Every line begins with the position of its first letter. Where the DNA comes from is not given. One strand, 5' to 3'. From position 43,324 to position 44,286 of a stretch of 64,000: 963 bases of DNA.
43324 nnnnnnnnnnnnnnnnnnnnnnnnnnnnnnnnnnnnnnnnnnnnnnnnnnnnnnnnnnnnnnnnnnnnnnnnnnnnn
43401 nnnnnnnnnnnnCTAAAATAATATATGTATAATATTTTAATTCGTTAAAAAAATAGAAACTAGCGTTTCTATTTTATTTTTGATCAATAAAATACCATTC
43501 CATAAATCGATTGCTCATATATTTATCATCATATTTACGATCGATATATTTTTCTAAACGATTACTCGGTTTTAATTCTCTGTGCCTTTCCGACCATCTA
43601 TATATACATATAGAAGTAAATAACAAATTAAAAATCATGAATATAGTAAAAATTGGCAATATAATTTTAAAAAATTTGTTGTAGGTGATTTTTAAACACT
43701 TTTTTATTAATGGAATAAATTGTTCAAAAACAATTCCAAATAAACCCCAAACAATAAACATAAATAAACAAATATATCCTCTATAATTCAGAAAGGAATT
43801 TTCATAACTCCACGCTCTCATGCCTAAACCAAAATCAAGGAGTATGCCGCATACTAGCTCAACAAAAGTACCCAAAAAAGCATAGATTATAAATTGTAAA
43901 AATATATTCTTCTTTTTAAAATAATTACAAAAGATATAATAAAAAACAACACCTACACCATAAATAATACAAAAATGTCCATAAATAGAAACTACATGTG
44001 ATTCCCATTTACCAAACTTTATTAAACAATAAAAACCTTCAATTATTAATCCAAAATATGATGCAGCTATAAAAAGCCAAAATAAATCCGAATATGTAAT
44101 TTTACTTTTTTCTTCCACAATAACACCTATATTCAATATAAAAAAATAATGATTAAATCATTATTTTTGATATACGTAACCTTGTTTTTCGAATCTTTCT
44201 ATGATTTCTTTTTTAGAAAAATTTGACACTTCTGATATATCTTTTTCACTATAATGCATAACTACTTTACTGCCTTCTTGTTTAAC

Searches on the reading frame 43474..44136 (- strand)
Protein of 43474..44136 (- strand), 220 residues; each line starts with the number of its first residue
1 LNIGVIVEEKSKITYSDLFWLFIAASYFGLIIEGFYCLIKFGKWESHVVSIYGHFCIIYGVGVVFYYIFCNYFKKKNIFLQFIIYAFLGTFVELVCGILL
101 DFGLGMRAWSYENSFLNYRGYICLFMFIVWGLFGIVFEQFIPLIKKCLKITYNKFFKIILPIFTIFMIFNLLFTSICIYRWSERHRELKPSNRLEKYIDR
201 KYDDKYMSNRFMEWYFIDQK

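Call 38: search_protein_families(library=ncbifam, proteins=[window:43474-44136:-], max_evalue=1)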
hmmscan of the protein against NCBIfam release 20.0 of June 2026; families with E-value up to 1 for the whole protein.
window:43474-44136:- (220 aa): 0 families

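Call 39: search_protein_families(library=pfam, proteins=[window:43474-44136:-], max_evalue=0.1)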
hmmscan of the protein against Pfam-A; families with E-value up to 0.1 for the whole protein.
window:43474-44136:- (220 aa): 1 family
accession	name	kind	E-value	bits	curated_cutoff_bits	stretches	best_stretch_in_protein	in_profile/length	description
PF06541.16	ABC_trans_CmpB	-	5.2e-28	98.5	25.9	1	20-174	1-150/151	Putative ABC-transporter type IV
